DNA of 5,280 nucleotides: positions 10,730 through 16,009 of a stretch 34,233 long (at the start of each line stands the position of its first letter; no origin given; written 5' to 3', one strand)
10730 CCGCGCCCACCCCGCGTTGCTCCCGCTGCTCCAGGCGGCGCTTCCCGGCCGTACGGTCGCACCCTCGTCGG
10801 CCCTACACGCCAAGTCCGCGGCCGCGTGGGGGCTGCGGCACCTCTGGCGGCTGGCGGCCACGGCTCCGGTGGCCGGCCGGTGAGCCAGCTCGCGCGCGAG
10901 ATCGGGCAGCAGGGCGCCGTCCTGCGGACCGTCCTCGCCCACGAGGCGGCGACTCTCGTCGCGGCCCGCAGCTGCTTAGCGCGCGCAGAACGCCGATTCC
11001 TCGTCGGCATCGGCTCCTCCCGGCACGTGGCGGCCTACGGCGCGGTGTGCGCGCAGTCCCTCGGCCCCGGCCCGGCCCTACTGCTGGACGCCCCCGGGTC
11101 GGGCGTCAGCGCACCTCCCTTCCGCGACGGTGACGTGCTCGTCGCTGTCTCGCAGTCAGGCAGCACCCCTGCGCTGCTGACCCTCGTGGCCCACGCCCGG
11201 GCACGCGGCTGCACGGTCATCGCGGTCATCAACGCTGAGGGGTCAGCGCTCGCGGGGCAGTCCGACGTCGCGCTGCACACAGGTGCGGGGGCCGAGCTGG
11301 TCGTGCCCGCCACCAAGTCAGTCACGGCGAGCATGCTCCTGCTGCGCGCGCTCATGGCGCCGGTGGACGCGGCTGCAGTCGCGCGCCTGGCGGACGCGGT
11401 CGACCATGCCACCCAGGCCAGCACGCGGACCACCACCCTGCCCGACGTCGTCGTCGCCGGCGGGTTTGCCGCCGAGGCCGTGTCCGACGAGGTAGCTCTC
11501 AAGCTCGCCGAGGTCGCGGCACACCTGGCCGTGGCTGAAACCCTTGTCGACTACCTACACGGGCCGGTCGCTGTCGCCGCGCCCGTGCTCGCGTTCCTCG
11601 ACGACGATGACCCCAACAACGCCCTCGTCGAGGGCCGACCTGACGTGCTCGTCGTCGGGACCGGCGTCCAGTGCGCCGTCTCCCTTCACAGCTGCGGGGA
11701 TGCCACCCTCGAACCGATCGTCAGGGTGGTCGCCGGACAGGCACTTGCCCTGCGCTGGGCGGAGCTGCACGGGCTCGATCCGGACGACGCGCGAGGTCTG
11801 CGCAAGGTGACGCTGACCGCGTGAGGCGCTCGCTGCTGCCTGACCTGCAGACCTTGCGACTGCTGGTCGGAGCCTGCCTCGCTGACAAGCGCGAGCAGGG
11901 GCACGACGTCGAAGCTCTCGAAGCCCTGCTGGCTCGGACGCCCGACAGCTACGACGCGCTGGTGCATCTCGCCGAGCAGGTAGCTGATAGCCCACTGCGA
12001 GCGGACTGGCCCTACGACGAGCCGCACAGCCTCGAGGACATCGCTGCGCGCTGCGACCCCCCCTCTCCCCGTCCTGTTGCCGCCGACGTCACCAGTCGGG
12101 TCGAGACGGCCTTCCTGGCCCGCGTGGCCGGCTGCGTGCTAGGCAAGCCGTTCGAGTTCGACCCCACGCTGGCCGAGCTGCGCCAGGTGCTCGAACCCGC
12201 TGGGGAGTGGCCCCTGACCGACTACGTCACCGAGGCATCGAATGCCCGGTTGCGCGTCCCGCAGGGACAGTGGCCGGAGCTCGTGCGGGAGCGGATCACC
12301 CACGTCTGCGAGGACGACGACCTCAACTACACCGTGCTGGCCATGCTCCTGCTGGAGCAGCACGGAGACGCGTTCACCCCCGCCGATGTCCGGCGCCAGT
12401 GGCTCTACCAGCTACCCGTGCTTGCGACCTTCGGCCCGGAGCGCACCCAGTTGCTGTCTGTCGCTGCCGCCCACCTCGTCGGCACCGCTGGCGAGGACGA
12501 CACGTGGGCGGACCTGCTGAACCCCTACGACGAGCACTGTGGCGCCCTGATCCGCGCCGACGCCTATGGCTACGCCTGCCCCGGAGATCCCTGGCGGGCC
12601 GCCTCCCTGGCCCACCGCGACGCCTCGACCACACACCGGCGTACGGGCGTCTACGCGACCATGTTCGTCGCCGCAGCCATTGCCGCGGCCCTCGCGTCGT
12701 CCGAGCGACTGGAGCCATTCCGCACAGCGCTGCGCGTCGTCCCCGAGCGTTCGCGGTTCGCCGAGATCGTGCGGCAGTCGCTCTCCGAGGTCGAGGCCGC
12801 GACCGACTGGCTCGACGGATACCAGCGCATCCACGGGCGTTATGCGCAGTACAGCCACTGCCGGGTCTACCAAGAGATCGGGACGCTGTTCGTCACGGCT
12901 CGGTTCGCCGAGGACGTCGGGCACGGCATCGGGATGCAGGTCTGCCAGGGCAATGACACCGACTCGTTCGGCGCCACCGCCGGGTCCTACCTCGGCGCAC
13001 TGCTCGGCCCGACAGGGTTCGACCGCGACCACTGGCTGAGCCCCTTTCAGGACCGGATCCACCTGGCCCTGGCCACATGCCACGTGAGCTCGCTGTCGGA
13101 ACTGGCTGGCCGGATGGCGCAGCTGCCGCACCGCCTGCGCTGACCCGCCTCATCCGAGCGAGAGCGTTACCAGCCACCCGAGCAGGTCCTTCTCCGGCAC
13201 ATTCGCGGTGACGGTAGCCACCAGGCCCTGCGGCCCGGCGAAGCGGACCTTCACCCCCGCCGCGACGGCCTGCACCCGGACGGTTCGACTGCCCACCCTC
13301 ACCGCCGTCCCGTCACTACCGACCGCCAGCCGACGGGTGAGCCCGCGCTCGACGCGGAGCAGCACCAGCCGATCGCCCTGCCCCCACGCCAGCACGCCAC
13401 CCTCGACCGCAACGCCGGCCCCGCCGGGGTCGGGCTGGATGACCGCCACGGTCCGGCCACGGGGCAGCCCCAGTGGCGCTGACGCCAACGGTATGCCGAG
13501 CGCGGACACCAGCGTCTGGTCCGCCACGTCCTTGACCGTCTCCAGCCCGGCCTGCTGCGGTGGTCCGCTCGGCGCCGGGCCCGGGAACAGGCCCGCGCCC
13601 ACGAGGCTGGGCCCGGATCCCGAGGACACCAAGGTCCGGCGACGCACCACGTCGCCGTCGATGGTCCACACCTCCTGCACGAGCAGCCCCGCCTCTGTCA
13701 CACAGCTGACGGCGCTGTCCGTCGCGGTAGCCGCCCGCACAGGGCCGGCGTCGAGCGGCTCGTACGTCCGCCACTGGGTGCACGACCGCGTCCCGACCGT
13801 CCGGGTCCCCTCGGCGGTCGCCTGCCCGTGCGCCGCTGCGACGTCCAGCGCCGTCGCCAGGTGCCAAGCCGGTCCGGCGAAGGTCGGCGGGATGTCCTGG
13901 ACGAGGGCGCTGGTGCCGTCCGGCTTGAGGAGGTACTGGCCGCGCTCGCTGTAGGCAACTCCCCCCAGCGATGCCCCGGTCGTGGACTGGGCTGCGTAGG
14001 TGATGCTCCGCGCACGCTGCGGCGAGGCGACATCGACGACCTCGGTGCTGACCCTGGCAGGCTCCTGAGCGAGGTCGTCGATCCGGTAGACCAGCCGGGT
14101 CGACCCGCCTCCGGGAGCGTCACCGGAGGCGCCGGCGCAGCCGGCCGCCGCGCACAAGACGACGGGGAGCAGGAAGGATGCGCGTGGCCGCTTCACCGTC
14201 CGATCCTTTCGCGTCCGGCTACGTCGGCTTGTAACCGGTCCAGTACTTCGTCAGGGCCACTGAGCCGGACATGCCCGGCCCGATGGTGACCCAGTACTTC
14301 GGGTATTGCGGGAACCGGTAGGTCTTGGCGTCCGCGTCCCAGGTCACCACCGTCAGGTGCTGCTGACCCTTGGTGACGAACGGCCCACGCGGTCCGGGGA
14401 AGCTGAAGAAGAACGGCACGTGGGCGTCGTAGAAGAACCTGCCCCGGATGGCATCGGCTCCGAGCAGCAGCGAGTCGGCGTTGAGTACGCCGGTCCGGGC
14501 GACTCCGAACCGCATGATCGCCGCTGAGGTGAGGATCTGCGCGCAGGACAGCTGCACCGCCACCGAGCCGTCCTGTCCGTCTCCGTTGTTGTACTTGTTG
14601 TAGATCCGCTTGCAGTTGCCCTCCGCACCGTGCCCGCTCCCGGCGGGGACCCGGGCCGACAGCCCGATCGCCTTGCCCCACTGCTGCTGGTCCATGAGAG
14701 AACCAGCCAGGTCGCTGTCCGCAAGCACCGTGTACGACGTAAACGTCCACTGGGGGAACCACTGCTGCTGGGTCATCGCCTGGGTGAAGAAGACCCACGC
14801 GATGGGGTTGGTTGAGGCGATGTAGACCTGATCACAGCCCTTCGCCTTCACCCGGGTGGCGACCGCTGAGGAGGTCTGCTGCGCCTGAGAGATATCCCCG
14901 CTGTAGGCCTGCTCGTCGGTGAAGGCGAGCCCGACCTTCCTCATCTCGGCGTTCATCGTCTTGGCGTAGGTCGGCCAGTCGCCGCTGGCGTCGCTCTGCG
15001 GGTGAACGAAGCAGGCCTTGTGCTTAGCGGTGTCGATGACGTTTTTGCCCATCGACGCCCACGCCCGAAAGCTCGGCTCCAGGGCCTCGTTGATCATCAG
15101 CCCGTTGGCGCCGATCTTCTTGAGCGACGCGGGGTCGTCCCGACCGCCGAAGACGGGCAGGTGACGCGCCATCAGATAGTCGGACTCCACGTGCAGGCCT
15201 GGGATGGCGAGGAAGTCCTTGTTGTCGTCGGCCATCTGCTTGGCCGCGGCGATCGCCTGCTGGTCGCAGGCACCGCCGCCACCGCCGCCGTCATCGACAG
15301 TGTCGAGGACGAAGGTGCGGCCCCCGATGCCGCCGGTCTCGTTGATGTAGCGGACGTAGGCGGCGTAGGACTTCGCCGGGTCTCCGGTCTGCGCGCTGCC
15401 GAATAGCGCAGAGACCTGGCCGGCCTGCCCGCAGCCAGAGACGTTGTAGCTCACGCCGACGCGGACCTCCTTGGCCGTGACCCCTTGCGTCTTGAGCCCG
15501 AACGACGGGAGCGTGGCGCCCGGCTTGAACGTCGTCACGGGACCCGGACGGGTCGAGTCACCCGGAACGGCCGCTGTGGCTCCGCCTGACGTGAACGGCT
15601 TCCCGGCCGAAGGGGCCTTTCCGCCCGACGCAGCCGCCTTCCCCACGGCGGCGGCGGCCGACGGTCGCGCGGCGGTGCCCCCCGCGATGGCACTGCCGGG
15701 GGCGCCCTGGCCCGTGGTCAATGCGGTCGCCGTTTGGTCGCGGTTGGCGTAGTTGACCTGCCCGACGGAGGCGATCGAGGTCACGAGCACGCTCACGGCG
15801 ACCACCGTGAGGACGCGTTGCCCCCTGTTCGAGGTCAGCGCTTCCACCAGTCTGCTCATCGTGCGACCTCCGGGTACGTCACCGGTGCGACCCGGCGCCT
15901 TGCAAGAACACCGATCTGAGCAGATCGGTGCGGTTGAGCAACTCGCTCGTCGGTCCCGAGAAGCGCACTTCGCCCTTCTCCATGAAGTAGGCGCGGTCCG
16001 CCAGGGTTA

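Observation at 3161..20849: One 25-nt AT-rich bipartite motif precedes four separate transcription units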

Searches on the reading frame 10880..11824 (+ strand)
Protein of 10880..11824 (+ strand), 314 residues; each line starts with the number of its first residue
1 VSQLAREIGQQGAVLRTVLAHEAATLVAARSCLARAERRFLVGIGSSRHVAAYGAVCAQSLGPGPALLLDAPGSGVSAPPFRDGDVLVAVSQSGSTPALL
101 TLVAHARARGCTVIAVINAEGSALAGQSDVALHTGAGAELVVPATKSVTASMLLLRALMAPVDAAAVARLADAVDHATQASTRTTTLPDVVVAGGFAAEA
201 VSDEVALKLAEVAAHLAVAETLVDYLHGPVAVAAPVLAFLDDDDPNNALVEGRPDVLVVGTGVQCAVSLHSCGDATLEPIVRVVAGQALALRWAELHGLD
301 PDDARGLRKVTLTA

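Call 18: search_protein_families(library=pfam, proteins=[window:10880-11824:+], max_evalue=0.01)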
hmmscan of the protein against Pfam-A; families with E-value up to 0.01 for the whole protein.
window:10880-11824:+ (314 aa): 2 families
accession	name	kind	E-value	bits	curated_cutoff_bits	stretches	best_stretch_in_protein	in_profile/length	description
PF01380.27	SIS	-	5e-21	75.3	25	1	33-159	2-129/131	SIS domain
PF13580.11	SIS_2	-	1.3e-07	32.1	27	1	80-116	100-136/138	SIS domain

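Call 34: search_protein_families(library=ncbifam, proteins=[window:10880-11824:+], max_evalue=0.00001)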
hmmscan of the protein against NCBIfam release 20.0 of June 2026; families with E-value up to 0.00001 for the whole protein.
window:10880-11824:+ (314 aa): 12 families
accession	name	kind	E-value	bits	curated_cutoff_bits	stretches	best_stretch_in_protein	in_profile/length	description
NF001484.0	PRK00331.1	subfamily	1.9e-23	82.7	381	1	5-167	255-417/601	isomerizing glutamine--fructose-6-phosphate transaminase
TIGR01135.1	glmS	equivalog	8.2e-22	77.4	418.05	1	5-309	254-602/607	glutamine--fructose-6-phosphate transaminase (isomerizing)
NF046059.1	NagB_SO3506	equivalog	8.5e-20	71.3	430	1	83-313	86-329/330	glucosamine-6-phosphate deaminase NagB-II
NF040776.2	AlsR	equivalog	6.4e-10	38.4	400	1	26-184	119-271/279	transcriptional repressor AlsR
NF008458.0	PRK11337.1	equivalog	2.2e-09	36.7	378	1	27-164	132-270/293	MurR/RpiR family transcriptional regulator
NF003915.0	PRK05441.1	subfamily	3.8e-09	36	168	1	81-157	129-207/300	N-acetylmuramic acid 6-phosphate etherase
NF041755.1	RuMP_HxlAB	equivalog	1.7e-08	33.9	500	1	14-138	227-343/391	bifunctional 3-hexulose-6-phosphate synthase/6-phospho-3-hexuloisomerase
TIGR00274.1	TIGR00274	equivalog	4.2e-08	32.6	302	1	83-158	126-203/291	N-acetylmuramic acid 6-phosphate etherase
TIGR03127.2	RuMP_HxlB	equivalog_domain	4.5e-08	33.2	160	1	32-138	26-127/178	6-phospho-3-hexuloisomerase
NF010701.0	PRK14101.1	equivalog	9.8e-08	30.6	920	1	28-168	460-595/638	bifunctional transcriptional regulator/glucokinase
NF002805.0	PRK02947.1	subfamily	8.8e-07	28.3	135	1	80-123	104-147/247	sugar isomerase domain-containing protein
NF009222.0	PRK12570.1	subfamily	1.2e-06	27.6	255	1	81-158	136-215/307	N-acetylmuramic acid 6-phosphate etherase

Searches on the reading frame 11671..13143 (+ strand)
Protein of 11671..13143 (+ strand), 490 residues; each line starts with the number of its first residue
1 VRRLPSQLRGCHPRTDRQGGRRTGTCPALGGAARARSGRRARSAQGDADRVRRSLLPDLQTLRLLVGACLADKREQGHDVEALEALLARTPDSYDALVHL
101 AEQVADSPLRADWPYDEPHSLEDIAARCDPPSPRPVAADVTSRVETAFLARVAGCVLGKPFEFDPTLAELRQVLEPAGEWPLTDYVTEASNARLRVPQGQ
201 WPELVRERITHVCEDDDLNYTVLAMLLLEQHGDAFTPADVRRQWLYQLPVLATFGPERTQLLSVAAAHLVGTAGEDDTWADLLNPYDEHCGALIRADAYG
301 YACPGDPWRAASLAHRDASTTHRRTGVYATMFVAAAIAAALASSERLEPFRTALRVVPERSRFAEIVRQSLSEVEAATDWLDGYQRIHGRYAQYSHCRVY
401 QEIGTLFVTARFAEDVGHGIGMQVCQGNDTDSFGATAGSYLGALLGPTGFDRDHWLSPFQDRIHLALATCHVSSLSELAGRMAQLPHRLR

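Call 9: search_protein_families(library=pfam, proteins=[window:11671-13143:+])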
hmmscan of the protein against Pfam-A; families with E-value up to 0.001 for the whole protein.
window:11671-13143:+ (490 aa): 1 family
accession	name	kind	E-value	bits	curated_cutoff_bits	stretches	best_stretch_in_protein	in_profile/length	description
PF03747.19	ADP_ribosyl_GH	-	2.6e-34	119.6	26.2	1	147-450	2-284/287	ADP-ribosylglycohydrolase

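Call 13: find_related_loci(query=window:11671-13143:+, collection=genome_contigs, flank=10000)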
Query window:11671-13143:+ (490 aa) in genome_contigs; peptide patterns used: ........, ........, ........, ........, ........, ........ (x = any residue, [..] = any of these).
42 stretches matched a pattern; 12 encode a relative of the query (tblastn E <= 1e-3); 12 distinct loci.
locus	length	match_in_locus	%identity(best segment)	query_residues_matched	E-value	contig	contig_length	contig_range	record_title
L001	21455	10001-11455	92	5-489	0e+0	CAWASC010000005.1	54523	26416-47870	MAG: uncultured Actinomycetota bacterium isolate MFD02581.bin.1.174 genome assembly, contig: contig_127144, whole genome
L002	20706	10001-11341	74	45-487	0e+0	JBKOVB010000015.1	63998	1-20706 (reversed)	MAG: Actinomycetota bacterium isolate GM_HAYS_MAG_00004 GM_HAYS_000000106135, whole genome shotgun sequence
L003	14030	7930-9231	73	45-485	0e+0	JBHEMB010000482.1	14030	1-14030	MAG: Mycobacteriales bacterium isolate S2_bin.44.orig S2_k141_4259243, whole genome shotgun sequence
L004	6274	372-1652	64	55-485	5e-167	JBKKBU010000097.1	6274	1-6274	MAG: Mycobacteriales bacterium isolate swi_bin.373 S1Ck127_9569015_flag_0_multi_9.4008_len_6274, whole genome shotgun se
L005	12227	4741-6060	64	45-489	5e-160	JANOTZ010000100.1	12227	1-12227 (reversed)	MAG: Frankiales bacterium isolate VAR_39_metabat_200 VAR_39_k141_558840, whole genome shotgun sequence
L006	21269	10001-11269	64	60-485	1e-157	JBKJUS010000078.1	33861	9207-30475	MAG: Mycobacteriales bacterium isolate ant_bin.80 S1Ck117_3822692_flag_1_multi_17.0000_len_33861, whole genome shotgun s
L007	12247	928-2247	61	45-488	3e-153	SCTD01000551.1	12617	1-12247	MAG: Frankiales bacterium isolate FW300_bin.36 FW300_bin.36-131719-1, whole genome shotgun sequence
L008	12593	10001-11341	56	48-489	3e-144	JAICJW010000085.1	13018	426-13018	MAG: Chloroflexia bacterium isolate GZL_HY_2_bin.18 k141_4061179_length_13018_cov_9.9894, whole genome shotgun sequence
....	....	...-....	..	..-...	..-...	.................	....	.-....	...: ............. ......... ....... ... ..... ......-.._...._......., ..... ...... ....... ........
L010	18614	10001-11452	66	9-489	0e+0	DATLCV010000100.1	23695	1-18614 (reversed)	MAG TPA_asm: Mycobacteriales bacterium isolate SMAG_U14333 k141_4262109, whole genome shotgun sequence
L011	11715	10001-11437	67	14-489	0e+0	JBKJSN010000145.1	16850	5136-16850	MAG: Mycobacteriales bacterium isolate ant_bin.580 k117_5794987, whole genome shotgun sequence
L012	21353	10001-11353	64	34-489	1e-170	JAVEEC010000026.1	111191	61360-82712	MAG: Frankiaceae bacterium isolate BP_191 scaffold_3811672, whole genome shotgun sequence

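Call 34: search_protein_families(library=ncbifam, proteins=[window:11671-13143:+], max_evalue=0.00001)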
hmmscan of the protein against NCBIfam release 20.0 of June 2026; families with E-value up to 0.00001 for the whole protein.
window:11671-13143:+ (490 aa): 0 families

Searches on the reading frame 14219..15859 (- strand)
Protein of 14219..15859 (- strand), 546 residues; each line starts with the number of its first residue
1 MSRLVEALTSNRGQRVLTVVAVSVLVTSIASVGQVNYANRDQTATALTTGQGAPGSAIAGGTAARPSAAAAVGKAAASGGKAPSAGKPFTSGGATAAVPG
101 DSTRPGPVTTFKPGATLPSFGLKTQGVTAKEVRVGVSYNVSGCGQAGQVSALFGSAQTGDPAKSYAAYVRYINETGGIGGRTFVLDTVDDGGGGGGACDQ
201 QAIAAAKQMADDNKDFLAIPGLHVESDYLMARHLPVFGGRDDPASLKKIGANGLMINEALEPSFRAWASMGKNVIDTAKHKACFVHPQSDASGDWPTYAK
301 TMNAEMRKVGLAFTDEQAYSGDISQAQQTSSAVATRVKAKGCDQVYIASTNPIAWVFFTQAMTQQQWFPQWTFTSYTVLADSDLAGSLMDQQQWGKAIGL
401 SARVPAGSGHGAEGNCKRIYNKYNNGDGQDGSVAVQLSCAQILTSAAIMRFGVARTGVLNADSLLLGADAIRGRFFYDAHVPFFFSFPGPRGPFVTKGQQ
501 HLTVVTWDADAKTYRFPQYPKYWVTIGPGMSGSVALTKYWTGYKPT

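Call 6: search_protein_families(library=pfam, proteins=[window:14219-15859:-])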
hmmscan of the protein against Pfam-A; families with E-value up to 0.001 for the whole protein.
window:14219-15859:- (546 aa): 0 families

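Call 34: search_protein_families(library=ncbifam, proteins=[window:14219-15859:-], max_evalue=0.00001)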
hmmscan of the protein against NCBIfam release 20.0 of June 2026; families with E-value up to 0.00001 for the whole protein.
window:14219-15859:- (546 aa): 0 families

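Call 53: search_solved_structures(query=window:14219-15859:-, max_evalue=1)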
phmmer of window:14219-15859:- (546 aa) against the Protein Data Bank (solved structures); distinct sequences matched with E-value up to 1: 0.

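Call 54: search_protein_families(library=pfam, proteins=[window:14219-15859:-], max_evalue=5)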
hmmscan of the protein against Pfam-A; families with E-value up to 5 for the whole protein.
window:14219-15859:- (546 aa): 0 families
